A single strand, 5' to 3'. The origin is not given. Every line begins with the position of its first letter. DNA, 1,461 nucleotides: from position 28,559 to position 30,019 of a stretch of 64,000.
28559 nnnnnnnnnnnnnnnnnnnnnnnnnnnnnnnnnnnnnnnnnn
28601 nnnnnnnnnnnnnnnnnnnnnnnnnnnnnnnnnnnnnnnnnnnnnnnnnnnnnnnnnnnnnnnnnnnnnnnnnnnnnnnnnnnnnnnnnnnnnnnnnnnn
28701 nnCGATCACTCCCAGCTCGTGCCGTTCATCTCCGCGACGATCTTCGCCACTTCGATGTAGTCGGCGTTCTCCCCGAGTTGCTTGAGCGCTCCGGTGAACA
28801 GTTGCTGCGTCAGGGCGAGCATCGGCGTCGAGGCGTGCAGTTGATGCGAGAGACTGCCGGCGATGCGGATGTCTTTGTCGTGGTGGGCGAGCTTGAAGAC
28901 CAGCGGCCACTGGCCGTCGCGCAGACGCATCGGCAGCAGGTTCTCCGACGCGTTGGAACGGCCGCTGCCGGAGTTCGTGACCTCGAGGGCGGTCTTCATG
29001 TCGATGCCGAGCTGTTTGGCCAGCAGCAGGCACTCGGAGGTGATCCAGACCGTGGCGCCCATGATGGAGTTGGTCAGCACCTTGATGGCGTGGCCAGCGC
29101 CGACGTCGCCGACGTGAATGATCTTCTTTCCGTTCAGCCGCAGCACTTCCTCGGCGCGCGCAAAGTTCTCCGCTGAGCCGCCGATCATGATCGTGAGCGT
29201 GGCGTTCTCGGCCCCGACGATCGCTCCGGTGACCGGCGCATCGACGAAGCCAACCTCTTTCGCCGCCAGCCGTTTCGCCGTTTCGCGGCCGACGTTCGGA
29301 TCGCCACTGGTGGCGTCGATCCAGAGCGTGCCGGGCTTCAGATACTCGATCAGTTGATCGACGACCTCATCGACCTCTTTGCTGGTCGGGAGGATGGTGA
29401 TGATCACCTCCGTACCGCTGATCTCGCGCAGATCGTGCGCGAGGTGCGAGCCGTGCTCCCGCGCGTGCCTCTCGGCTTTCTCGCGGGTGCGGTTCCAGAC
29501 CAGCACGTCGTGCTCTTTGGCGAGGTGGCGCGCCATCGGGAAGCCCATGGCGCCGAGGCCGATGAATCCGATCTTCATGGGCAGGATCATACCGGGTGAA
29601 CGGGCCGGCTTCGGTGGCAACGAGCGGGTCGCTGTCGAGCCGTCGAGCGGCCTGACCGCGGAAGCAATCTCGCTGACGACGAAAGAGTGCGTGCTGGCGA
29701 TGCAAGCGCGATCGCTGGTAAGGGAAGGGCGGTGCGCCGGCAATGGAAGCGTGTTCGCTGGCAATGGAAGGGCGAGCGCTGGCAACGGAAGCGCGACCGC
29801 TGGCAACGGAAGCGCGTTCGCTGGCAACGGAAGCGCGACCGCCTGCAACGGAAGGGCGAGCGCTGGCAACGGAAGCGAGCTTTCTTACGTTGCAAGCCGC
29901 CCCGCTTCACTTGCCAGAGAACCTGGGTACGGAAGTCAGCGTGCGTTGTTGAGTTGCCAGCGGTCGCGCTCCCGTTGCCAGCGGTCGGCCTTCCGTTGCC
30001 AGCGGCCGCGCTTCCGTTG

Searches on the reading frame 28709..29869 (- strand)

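Call 48: search_protein_families(library=pfam, proteins=[window:28709-29869:-], max_evalue=0.01)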
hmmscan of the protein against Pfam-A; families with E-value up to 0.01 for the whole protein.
window:28709-29869:- (387 aa): 10 families
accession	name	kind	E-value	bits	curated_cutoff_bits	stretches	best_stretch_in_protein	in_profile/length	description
PF03446.21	NAD_binding_2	-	1.7e-42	145.6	21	1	99-254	1-161/161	NAD binding domain of 6-phosphogluconate dehydrogenase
PF14833.11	NAD_binding_11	-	3.7e-30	105.1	30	1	257-377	1-121/122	NAD-binding of NADP-dependent 3-hydroxyisobutyrate dehydrogenase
PF03807.23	F420_oxidored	-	3.4e-08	34.4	21.6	1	99-188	1-93/94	NADP oxidoreductase coenzyme F420-dependent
PF01488.26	Shikimate_DH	-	1.2e-05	25.8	24.3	1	99-151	14-70/138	Shikimate / quinate 5-dehydrogenase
PF02826.25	2-Hacid_dh_C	-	0.00072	19.4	25.1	1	98-189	37-129/178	D-isomer specific 2-hydroxyacid dehydrogenase, NAD binding domain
PF02558.23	ApbA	-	0.0014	18.7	22.2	1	100-147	1-47/150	Ketopantoate reductase PanE/ApbA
PF01210.29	NAD_Gly3P_dh_N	-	0.0019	18.6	23.1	0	99-141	1-44/158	NAD-dependent glycerol-3-phosphate dehydrogenase N-terminus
PF02817.22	E3_binding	-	0.002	18.7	23.7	0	111-122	5-16/36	e3 binding domain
PF03435.24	Sacchrp_dh_NADP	-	0.0043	17.8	25.1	1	100-152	1-44/129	Saccharopine dehydrogenase NADP binding domain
PF00702.32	Hydrolase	-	0.0056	17.5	26.4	1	152-255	86-179/191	haloacid dehalogenase-like hydrolase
